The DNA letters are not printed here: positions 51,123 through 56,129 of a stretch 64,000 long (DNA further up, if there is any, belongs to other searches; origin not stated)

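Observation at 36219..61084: Candidate undescribed system: plasmid-borne T2SS island interleaved with Tat-ferritin-like cargo genes, a methyltransferase/glycosyltransferase machine and cell-wall remodelling genes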

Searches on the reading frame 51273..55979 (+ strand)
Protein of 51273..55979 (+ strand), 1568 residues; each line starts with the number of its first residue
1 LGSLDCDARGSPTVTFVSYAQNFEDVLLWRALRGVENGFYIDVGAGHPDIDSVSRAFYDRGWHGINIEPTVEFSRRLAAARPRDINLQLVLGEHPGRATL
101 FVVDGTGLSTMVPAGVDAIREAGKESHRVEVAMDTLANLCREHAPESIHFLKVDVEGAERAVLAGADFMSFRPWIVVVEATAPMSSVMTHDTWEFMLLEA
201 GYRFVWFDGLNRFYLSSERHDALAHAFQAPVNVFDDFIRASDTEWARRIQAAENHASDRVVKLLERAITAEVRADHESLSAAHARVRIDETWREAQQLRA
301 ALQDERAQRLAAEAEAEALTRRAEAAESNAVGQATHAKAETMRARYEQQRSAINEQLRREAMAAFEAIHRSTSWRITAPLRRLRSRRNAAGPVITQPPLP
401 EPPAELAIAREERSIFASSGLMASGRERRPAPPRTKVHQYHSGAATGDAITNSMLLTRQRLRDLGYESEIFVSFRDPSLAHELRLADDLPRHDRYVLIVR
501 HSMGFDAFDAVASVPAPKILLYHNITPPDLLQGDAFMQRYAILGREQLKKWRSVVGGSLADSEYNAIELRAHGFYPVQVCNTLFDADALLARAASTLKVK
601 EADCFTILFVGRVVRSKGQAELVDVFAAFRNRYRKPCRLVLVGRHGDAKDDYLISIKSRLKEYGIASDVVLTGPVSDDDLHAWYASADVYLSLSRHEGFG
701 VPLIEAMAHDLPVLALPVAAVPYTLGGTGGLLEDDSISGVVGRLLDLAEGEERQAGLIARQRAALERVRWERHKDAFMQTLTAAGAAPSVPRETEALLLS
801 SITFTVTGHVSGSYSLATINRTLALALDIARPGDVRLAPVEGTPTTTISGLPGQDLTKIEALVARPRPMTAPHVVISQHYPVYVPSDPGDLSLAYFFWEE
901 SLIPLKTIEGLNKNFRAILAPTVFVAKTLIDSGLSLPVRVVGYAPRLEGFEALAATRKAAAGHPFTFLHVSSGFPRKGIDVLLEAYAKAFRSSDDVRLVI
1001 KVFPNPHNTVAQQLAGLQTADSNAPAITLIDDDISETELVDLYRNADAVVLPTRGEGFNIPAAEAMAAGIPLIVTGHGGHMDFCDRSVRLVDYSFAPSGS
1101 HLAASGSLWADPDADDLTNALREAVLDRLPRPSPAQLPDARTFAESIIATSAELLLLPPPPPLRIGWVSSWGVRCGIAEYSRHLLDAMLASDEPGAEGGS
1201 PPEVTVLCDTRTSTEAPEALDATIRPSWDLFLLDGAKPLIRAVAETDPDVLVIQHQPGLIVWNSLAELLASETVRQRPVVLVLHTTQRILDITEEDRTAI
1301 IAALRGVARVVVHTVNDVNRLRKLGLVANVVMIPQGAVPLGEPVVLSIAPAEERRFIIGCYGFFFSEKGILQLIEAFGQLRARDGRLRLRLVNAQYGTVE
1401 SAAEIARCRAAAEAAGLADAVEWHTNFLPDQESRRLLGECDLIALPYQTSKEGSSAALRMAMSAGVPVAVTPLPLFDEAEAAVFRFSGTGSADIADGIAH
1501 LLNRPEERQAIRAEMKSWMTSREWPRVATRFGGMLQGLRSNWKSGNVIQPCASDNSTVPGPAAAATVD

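Call 4: search_protein_families(library=pfam, proteins=[window:51273-55979:+], max_evalue=0.01)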
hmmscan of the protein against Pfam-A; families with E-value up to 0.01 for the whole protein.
window:51273-55979:+ (1568 aa): 4 families
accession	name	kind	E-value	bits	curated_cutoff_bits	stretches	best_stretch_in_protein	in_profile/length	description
PF00534.26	Glycos_transf_1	-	1.1e-52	178.4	26.4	3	605-755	16-163/172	Glycosyl transferases group 1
PF13692.12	Glyco_trans_1_4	-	7.9e-51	172.5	27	3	606-746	3-138/142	Glycosyl transferases group 1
PF05050.19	Methyltransf_21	-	1.7e-26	93.9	22.7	1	42-204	1-173/173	Methyltransferase FkbM domain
PF20706.3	GT4-conflict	-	5e-22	78.8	26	2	956-1089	189-325/385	Family 4 Glycosyltransferase in conflict systems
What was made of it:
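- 51312..55979 (+): Giant cytoplasmic FkbM methyltransferase - coiled coil - Pro-rich linker - three GT4 modules (1,555 aa). Pfam hits (call 4).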

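Call 22: search_solved_structures(query=window:51273-55979:+, max_evalue=0.001)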
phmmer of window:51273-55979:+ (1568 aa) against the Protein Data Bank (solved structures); distinct sequences matched with E-value up to 0.001: 13.
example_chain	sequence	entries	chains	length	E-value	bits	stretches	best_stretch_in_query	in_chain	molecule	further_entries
5i45_A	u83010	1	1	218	6.4e-11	44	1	607-754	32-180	Glycosyl transferases group 1 family protein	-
7qsg_A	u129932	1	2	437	5.3e-09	37.6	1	660-771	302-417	D-inositol 3-phosphate glycosyltransferase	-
6kih_A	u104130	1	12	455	2.9e-07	31.9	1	597-732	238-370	Tll1590 protein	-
5d00_A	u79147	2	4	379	1.1e-06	29.9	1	616-754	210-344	N-acetyl-alpha-D-glucosaminyl L-malate synthase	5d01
4n9w_A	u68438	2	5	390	2.8e-06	28.6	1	602-781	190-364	GDP-mannose-dependent alpha-(1-2)-phosphatidylinositol mannosyltransferase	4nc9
2gej_A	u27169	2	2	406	3e-06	28.5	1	602-781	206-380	PHOSPHATIDYLINOSITOL MANNOSYLTRANSFERASE (PimA)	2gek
2jjm_A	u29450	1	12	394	1.2e-05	26.5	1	636-771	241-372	GLYCOSYL TRANSFERASE, GROUP 1 FAMILY PROTEIN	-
3mbo_A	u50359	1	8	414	1.3e-05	26.4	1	636-771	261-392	Glycosyltransferase, group 1 family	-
3c48_A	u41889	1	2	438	1.5e-05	26.1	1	606-734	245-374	Predicted glycosyltransferases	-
3c4q_A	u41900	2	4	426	1.7e-05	26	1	606-735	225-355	Predicted glycosyltransferases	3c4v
2x6q_A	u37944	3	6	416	6.5e-05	24.1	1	612-784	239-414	TREHALOSE-SYNTHASE TRET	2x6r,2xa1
2f9f_A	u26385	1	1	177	0.00015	22.8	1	967-1082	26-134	first mannosyl transferase (wbaZ-1)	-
2xa2_A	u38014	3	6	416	0.00044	21.3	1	612-784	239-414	TREHALOSE-SYNTHASE TRET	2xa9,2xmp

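Call 28: find_related_loci(query=A1, collection=genome_contigs, flank=10000)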
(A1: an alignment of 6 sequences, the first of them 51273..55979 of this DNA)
Query A1 (1568 aa) in genome_contigs; peptide patterns used: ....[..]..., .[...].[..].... (x = any residue, [..] = any of these).
394 stretches matched a pattern; 334 encode a relative of the query (tblastn E <= 1e-3); the best 80 are kept; 80 distinct loci.
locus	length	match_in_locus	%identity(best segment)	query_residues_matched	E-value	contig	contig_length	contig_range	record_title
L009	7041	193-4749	59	1-1544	0e+0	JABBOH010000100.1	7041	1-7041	MAG: Proteobacteria bacterium isolate G5_19 NODE_6886_length_7041_cov_5.94704, whole genome shotgun sequence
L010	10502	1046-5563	56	11-1539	0e+0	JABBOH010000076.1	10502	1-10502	MAG: Proteobacteria bacterium isolate G5_19 NODE_4050_length_10502_cov_5.14502, whole genome shotgun sequence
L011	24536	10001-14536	57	8-1538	0e+0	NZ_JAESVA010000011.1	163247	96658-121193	Acidisoma cellulosilyticum strain HW T5.17 contig00011, whole genome shotgun sequence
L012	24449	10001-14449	50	13-1538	0e+0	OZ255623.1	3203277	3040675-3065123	MAG: Acidocella sp. isolate 79ab7532-8293-4f75-b7fe-b53fc5e76e17 genome assembly, chromosome: 1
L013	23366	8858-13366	50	1-1556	0e+0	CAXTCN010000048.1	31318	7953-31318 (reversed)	MAG TPA_asm: uncultured Acetobacteraceae bacterium isolate private_T1887_metawrap_bin.15 genome assembly, contig: privat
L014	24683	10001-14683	49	14-1538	0e+0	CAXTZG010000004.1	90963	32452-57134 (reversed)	MAG TPA_asm: uncultured Acetobacteraceae bacterium isolate public_SRR7232211_metawrap_bin.1 genome assembly, contig: pub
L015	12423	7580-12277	47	13-1538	0e+0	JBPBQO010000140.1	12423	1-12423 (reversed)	MAG: Janthinobacterium lividum isolate 3300037633_metabat.15 3300037633_metabat.15_Ga0393341_0000853, whole genome shotg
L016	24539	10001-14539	49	10-1549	0e+0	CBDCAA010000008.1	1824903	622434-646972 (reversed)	MAG: Acetobacteraceae bacterium isolate d12f984f-d4dc-435d-b763-bc086799fc64 genome assembly, contig: contig_8, whole ge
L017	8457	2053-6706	76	1-1562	0e+0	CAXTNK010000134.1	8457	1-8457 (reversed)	MAG TPA_asm: uncultured Acidobacteriaceae bacterium isolate public_SRR14722188_metawrap_bin.2 genome assembly, contig: p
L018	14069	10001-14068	51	3-1370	0e+0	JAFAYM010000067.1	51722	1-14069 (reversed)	MAG: Acidisphaera sp. isolate CP_BM_RX_R8_15 BM_RX_R8_k147_2855637, whole genome shotgun sequence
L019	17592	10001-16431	48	10-1538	0e+0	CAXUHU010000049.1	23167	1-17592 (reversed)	MAG TPA_asm: uncultured Acetobacteraceae bacterium isolate public_SRR14722229_metawrap_bin.1 genome assembly, contig: pu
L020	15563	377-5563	48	10-1538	0e+0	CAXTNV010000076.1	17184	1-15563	MAG TPA_asm: uncultured Acetobacteraceae bacterium isolate public_SRR14722229_metawrap_bin.2 genome assembly, contig: pu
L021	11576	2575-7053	49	14-1530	0e+0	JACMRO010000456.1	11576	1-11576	MAG: Rubritepida sp. isolate LF-bin-79 FL-bin-79-contig-k141_2114697, whole genome shotgun sequence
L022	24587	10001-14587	48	11-1544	0e+0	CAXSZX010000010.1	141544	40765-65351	MAG TPA_asm: uncultured Acetobacteraceae bacterium isolate private_T1894_metawrap_bin.10 genome assembly, contig: privat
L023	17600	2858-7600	47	13-1538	0e+0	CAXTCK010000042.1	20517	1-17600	MAG TPA_asm: uncultured Acetobacteraceae bacterium isolate public_SRR5808930_metawrap_bin.1 genome assembly, contig: pub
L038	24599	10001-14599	46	16-1557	0e+0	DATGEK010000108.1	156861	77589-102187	MAG TPA_asm: Aliidongia sp. isolate SMAG_U9700 k141_1467369, whole genome shotgun sequence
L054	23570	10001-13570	47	357-1538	0e+0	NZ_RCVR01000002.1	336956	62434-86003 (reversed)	Roseomonas sp. KE2513 2, whole genome shotgun sequence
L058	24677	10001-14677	48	14-1546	0e+0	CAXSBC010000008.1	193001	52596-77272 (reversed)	MAG: uncultured Acetobacteraceae bacterium isolate private_X9_metawrap_bin.1 genome assembly, contig: private_X9_metawra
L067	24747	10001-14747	36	15-1538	6e-176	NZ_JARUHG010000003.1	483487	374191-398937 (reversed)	Lysobacter arvi strain UC NODE_3_length_483487_cov_380.163323, whole genome shotgun sequence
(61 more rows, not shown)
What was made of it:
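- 51312..55979 (+): 334 relatives found in the GTDB species genomes (call 28).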

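Call 34: search_protein_families(library=pfam, proteins=[L014:8272-9930:+, L014:14638-15873:+, L058:16868-18115:+, L058:18221-19255:-, L014:2310-3635:+, L014:20-2131:+, L014:6174-6791:+], max_evalue=0.01)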
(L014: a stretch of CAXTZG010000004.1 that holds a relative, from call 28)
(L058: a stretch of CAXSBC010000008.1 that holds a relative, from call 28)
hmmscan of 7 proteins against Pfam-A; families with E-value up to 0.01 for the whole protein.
L014:8272-9930:+ (552 aa): 3 families
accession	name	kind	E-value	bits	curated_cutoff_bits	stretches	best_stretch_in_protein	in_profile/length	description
PF00534.26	Glycos_transf_1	-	4.6e-14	52.8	26.4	1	348-504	12-166/172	Glycosyl transferases group 1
PF13692.12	Glyco_trans_1_4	-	2.5e-11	44.5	27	1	353-483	3-132/142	Glycosyl transferases group 1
PF20706.3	GT4-conflict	-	6.6e-09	35.7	26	1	340-514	193-358/385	Family 4 Glycosyltransferase in conflict systems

L014:14638-15873:+ (411 aa): 1 family
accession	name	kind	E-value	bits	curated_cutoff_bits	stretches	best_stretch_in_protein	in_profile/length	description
PF01757.29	Acyl_transf_3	-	1.4e-20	74.1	31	1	58-390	4-325/326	Acyltransferase domain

L058:16868-18115:+ (415 aa): 1 family
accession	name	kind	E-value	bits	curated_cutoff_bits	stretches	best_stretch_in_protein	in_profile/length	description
PF01757.29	Acyl_transf_3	-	2.3e-27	96.4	31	1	52-381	3-321/326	Acyltransferase domain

L058:18221-19255:- (344 aa): 3 families
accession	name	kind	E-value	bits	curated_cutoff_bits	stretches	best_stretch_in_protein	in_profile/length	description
PF13578.12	Methyltransf_24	-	4.7e-15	56.8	26.3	1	64-180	1-105/105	Methyltransferase domain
PF10473.14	CENP-F_leu_zip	-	6.5e-05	23.5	34.5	1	259-318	65-124/140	Leucine-rich repeats of kinetochore protein Cenp-F/LEK1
PF08614.16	ATG16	-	0.00092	19.9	33.7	1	270-319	71-119/200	Autophagy protein 16 (ATG16)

L014:2310-3635:+ (441 aa): 3 families
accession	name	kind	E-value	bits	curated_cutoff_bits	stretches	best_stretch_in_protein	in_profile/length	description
PF23572.1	GH3_C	-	1.3e-14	55.3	23.6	1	318-428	2-117/119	GH3 family C-terminal domain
PF23571.1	GH3_M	-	1.6e-11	44.6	23.6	1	234-302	3-75/75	GH3 family central domain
PF03321.19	GH3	-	1.4e-07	31.4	23.6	1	24-71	73-118/304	GH3 family N-terminal domain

L014:20-2131:+ (703 aa): 1 family
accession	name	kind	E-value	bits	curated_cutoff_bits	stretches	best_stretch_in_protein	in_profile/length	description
PF01804.23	Penicil_amidase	-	9.5e-136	455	21.3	1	28-689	3-671/675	Penicillin amidase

L014:6174-6791:+ (205 aa): 1 family
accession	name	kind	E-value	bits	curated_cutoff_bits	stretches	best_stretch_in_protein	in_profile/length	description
PF01613.24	Flavin_Reduct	-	2.1e-36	125.8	27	1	54-200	1-152/153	Flavin reductase like domain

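Call 36: search_protein_families(library=pfam, proteins=[L038:3505-5259:-, L038:6592-7992:-, L038:8496-9869:+, L038:14664-15434:+, L038:15439-16782:-, L038:16779-17969:-, L038:18172-18978:+, L038:19066-20154:-, L038:1540-2574:-, L038:2564-3505:-], max_evalue=0.001)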
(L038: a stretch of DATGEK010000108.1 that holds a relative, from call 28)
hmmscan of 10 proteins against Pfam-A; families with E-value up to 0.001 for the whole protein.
L038:3505-5259:- (584 aa): 7 families
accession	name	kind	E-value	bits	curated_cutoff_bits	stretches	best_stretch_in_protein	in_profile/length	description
PF05746.21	DALR_1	-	6.9e-27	94.3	22.3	1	452-582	1-116/117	DALR anticodon binding domain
PF03485.21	Arg_tRNA_synt_N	-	1.5e-18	67.6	21.5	1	26-94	17-85/85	Arginyl tRNA synthetase N terminal domain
PF00750.26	tRNA-synt_1d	-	1.3e-16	61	23.3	2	105-179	4-77/349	tRNA synthetases class I (R), catalytic domain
PF01921.24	tRNA-synt_1f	-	1.7e-06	27.6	27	1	390-444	277-329/360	tRNA synthetases class I (K)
PF01406.26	tRNA-synt_1e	-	4.2e-06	26.8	27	0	396-437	252-293/301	tRNA synthetases class I (C) catalytic domain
PF09334.17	tRNA-synt_1g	-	3.1e-05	23.4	20.1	0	396-442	326-371/391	tRNA synthetases class I (M)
PF00133.28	tRNA-synt_1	-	6.1e-05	22.4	22.7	0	342-431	322-409/414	tRNA synthetases class I (I, L, M and V)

L038:6592-7992:- (466 aa): 1 family
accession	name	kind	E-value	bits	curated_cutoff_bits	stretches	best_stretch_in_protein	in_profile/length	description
PF01966.28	HD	-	0.00088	20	22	0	83-161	1-68/116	HD domain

L038:8496-9869:+ (457 aa): 1 family
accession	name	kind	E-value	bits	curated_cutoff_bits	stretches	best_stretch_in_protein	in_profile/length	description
PF08238.18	Sel1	-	3.4e-59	195.6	30.7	7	315-349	1-35/36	Sel1 repeat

L038:14664-15434:+ (256 aa): 1 family
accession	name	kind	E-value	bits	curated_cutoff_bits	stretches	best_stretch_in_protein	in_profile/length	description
PF03372.29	Exo_endo_phos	-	1.7e-35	123.1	24.5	1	4-247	1-225/225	Endonuclease/Exonuclease/phosphatase family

L038:15439-16782:- (447 aa): 0 families

L038:16779-17969:- (396 aa): 0 families

L038:18172-18978:+ (268 aa): 0 families

L038:19066-20154:- (362 aa): 3 families
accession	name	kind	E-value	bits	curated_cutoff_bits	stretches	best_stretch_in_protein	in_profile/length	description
PF04055.27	Radical_SAM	-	3.3e-11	44.1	29.5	1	107-255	2-157/166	Radical SAM superfamily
PF12544.13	LAM_C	-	1e-09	39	26.7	1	300-359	2-61/127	Lysine-2,3-aminomutase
PF13353.11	Fer4_12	-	0.0002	22.1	22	1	110-174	13-76/137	4Fe-4S single cluster domain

L038:1540-2574:- (344 aa): 1 family
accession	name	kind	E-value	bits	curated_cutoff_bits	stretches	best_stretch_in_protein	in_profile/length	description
PF00933.27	Glyco_hydro_3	-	1.6e-51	176.1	27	1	33-305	29-301/316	Glycosyl hydrolase family 3 N terminal domain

L038:2564-3505:- (313 aa): 1 family
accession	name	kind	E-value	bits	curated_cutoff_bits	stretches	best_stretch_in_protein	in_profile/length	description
PF05036.18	SPOR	-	9.8e-15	55.1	21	1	232-312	2-75/76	SPOR domain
